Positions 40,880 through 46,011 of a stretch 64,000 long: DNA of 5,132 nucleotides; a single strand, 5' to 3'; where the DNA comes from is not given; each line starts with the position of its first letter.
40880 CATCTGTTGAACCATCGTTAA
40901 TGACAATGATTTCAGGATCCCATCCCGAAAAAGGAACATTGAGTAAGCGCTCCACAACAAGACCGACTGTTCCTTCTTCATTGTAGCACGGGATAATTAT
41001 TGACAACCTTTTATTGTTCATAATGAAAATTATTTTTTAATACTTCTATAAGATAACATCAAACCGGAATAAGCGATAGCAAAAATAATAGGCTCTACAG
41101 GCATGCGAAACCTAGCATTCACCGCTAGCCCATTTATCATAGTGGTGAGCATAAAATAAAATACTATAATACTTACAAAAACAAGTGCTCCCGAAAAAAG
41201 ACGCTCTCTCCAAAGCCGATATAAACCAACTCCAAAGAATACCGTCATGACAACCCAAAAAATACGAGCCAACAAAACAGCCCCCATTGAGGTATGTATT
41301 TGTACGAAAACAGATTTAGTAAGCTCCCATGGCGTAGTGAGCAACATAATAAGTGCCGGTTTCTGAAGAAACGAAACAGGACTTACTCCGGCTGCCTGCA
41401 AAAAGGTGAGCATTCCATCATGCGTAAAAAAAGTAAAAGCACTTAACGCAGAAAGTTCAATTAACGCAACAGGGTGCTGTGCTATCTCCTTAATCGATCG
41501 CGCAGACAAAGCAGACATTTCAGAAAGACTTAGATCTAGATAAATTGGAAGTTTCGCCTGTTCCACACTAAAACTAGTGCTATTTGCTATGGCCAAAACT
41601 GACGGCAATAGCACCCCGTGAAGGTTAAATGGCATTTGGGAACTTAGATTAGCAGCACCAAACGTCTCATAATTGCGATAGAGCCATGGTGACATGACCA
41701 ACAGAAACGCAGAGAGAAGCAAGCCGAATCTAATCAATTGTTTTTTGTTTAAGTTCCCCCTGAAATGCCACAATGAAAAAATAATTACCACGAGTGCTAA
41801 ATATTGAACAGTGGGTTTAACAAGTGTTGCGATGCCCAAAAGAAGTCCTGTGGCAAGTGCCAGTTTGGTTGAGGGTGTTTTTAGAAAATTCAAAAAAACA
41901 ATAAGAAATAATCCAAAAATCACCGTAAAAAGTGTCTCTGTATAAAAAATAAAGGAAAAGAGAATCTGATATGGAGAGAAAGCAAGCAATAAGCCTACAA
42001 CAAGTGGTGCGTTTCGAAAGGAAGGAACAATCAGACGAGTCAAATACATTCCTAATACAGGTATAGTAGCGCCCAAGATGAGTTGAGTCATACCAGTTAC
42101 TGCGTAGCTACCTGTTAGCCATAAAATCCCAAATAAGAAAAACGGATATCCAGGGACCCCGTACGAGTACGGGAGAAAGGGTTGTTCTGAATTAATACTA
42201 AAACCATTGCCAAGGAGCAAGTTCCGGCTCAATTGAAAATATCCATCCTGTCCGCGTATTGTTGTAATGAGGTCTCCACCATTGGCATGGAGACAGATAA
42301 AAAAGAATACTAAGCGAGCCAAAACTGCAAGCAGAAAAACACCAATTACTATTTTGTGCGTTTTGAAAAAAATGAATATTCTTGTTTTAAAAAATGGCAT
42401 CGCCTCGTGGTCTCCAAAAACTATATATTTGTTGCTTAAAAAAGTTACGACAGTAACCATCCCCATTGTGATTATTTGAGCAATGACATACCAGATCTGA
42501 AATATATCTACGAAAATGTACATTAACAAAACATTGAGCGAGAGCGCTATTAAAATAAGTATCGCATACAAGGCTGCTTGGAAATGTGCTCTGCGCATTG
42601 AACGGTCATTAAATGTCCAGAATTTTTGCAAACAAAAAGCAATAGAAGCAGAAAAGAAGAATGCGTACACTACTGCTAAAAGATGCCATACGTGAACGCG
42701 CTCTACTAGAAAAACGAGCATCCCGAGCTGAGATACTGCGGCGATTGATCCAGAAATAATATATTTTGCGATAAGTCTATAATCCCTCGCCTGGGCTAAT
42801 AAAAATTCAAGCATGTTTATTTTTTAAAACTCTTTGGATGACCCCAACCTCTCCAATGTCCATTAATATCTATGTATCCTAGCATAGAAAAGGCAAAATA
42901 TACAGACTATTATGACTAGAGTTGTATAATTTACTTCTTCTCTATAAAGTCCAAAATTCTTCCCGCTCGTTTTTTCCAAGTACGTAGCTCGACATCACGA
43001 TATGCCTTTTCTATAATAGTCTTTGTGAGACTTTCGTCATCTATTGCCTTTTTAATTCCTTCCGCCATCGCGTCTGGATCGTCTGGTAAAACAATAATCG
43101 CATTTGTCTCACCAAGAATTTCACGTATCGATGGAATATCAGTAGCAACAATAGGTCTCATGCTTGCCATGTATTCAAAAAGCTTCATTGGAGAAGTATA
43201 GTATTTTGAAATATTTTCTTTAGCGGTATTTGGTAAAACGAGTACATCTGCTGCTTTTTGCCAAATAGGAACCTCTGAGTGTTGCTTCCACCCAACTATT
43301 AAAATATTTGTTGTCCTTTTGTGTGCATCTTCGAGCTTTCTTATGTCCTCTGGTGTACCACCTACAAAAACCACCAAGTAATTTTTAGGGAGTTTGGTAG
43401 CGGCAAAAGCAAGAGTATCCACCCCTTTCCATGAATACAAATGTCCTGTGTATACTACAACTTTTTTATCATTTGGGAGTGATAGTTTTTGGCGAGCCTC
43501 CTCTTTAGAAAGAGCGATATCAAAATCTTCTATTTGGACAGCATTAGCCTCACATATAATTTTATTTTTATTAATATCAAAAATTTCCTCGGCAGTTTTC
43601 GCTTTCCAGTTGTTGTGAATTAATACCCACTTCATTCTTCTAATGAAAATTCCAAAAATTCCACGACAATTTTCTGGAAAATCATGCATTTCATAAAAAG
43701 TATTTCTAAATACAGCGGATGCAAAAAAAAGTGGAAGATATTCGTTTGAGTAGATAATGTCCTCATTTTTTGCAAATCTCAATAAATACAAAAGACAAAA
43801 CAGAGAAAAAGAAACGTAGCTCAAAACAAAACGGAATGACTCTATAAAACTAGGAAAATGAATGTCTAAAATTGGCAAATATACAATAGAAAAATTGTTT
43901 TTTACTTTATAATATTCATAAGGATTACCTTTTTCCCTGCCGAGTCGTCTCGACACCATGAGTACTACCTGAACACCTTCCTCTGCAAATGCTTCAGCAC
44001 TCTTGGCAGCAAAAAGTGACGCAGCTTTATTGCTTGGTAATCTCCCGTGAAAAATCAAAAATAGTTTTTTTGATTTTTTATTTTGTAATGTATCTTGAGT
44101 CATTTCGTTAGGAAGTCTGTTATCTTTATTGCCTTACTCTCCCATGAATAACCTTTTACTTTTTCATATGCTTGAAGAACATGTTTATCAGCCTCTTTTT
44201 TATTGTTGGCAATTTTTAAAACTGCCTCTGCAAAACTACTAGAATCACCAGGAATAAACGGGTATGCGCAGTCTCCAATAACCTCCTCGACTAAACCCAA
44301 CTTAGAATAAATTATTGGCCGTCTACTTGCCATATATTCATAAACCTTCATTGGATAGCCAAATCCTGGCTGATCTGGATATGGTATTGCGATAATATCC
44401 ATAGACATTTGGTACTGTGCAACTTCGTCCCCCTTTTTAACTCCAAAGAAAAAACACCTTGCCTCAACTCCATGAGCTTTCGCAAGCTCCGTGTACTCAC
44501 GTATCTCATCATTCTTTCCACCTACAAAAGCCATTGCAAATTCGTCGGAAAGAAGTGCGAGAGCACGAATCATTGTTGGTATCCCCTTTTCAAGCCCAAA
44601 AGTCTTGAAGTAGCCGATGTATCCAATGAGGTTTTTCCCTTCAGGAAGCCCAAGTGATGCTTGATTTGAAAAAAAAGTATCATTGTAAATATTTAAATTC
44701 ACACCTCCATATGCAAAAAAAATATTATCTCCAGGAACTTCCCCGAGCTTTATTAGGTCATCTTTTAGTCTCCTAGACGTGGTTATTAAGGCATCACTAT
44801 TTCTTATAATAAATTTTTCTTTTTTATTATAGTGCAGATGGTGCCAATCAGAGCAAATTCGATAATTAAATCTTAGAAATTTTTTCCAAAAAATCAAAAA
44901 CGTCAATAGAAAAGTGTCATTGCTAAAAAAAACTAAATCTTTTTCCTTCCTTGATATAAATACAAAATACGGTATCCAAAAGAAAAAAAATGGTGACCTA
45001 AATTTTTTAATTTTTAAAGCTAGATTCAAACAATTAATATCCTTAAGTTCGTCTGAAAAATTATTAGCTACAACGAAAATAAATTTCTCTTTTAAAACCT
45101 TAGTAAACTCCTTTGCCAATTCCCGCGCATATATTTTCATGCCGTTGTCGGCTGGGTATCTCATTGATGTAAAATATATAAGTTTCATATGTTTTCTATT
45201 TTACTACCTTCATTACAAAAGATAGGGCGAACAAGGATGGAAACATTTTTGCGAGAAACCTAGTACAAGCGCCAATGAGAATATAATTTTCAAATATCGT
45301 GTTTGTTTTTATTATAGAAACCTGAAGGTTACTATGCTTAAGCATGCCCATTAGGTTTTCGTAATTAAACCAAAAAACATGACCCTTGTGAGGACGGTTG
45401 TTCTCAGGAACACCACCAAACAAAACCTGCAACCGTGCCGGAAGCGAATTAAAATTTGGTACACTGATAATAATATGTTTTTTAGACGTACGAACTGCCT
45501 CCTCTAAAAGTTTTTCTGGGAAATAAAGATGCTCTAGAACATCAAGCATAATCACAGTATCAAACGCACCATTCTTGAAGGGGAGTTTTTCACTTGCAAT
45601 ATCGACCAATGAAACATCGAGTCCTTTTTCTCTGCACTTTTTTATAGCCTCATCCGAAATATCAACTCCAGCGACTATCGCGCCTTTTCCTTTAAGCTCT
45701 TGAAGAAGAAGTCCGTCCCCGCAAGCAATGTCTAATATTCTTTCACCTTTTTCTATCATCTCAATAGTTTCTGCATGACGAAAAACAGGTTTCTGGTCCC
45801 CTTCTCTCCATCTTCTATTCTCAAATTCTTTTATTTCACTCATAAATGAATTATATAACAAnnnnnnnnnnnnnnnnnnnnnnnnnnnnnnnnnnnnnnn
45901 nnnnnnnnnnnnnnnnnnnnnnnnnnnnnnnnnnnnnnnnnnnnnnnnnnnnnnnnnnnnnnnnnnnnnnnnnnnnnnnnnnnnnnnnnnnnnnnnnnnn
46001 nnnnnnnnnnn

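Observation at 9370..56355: Large (about 45 kb) fucose-containing, heavily methylated, ABC-transporter-dependent surface glycan locus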

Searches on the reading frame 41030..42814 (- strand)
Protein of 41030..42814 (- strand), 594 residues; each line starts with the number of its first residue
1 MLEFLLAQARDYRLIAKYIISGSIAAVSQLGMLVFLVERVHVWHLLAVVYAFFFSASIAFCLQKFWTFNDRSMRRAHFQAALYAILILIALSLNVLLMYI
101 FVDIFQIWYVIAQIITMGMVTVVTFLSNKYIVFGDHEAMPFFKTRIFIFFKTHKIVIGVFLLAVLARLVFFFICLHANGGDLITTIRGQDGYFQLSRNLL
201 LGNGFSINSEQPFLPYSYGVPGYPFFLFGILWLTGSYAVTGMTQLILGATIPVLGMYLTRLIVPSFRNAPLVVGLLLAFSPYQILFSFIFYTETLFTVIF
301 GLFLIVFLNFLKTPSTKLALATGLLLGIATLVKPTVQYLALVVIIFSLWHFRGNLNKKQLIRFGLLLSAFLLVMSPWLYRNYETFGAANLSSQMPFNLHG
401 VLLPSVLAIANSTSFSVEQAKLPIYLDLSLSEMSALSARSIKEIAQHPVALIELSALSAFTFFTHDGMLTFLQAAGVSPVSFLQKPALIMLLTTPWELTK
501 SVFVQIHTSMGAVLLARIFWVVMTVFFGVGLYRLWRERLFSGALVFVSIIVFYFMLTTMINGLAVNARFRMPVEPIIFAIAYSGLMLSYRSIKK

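Call 6: search_protein_families(library=pfam, proteins=[window:41030-42814:-])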
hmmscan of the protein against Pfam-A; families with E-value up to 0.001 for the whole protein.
window:41030-42814:- (594 aa): 2 families
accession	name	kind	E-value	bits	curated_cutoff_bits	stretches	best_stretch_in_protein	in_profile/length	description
PF04138.20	GtrA_DPMS_TM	-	5.1e-18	65.8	26.1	1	17-133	1-117/117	GtrA/DPMS, transmembrane domain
PF13231.12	PMT_2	-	0.00011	22.9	26.1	1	253-379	37-159/160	Dolichyl-phosphate-mannose-protein mannosyltransferase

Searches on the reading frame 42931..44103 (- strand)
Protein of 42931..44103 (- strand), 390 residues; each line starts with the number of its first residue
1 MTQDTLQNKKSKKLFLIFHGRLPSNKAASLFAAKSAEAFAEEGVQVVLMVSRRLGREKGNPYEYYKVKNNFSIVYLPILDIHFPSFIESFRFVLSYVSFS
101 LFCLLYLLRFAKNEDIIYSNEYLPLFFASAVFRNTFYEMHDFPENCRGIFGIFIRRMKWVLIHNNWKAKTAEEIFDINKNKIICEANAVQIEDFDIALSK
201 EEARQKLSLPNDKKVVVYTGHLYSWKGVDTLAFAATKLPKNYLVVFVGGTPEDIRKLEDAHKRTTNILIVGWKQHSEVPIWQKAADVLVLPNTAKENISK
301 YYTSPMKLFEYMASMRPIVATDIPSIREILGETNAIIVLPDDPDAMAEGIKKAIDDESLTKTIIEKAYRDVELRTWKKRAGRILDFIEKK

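Call 6: search_protein_families(library=pfam, proteins=[window:42931-44103:-])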
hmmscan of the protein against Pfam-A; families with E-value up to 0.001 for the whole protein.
window:42931-44103:- (390 aa): 3 families
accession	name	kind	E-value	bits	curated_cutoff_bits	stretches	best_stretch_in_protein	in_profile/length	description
PF00534.26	Glycos_transf_1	-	1.7e-24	86.8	26.4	1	200-369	2-171/172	Glycosyl transferases group 1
PF13692.12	Glyco_trans_1_4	-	7.1e-23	81.9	27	1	214-356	2-142/142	Glycosyl transferases group 1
PF13524.12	Glyco_trans_1_2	-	8.1e-07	29.5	25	1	266-385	28-144/144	Glycosyl transferase-like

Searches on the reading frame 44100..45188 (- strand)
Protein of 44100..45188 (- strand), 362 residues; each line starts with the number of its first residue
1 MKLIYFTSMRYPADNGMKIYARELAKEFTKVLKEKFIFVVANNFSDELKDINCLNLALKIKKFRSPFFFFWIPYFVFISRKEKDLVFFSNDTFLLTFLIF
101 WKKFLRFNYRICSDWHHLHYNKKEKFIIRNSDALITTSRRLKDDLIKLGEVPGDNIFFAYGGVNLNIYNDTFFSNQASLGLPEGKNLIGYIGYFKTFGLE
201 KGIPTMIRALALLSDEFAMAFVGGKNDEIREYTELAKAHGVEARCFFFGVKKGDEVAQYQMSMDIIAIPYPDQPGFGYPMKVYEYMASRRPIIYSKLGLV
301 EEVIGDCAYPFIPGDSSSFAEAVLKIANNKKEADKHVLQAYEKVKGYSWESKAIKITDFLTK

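Call 6: search_protein_families(library=pfam, proteins=[window:44100-45188:-])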
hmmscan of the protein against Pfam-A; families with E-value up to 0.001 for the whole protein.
window:44100-45188:- (362 aa): 3 families
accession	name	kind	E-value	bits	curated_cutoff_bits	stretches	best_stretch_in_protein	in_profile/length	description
PF13692.12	Glyco_trans_1_4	-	4.2e-17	63.2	27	1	187-329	3-142/142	Glycosyl transferases group 1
PF00534.26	Glycos_transf_1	-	1.3e-15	57.8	26.4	1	176-337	6-166/172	Glycosyl transferases group 1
PF13439.12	Glyco_transf_4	-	4.4e-06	27.3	28.5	1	15-166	2-169/170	Glycosyltransferase Family 4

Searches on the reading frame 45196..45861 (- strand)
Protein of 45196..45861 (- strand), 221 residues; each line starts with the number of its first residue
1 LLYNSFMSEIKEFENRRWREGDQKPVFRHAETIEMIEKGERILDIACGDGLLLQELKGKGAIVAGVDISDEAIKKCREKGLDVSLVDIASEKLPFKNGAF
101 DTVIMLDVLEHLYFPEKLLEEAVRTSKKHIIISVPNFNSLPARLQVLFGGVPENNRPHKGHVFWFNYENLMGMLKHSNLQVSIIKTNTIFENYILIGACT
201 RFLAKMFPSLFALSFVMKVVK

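Call 6: search_protein_families(library=pfam, proteins=[window:45196-45861:-])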
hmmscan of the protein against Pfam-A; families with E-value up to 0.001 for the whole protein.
window:45196-45861:- (221 aa): 10 families
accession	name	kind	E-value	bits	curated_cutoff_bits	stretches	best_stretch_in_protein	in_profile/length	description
PF07021.18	MetW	-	5.9e-24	85.2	21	1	30-170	5-143/193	Methionine biosynthesis protein MetW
PF08241.18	Methyltransf_11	-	1.3e-17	64.6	21.2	1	43-128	1-89/95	Methyltransferase domain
PF13489.12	Methyltransf_23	-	2.2e-16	60.4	27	1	36-181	20-161/164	Methyltransferase domain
PF13649.12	Methyltransf_25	-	2e-15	57.7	27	1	42-127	1-94/97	Methyltransferase domain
PF13847.12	Methyltransf_31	-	2.3e-14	53.8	27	1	36-142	1-120/145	Methyltransferase domain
PF08242.18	Methyltransf_12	-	1.7e-11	45.2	30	1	43-124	1-90/98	Methyltransferase domain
PF01209.24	Ubie_methyltran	-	1.4e-05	25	20.1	1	32-124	41-141/233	ubiE/COQ5 methyltransferase family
PF08003.17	Methyltransf_9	-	0.00013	21.5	23.8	1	38-115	115-198/315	Protein of unknown function (DUF1698)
PF02353.26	CMAS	-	0.0002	21.2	27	1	35-112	59-140/273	Mycolic acid cyclopropane synthetase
PF05724.17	TPMT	-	0.00022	21.4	26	1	23-83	23-83/218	Thiopurine S-methyltransferase (TPMT)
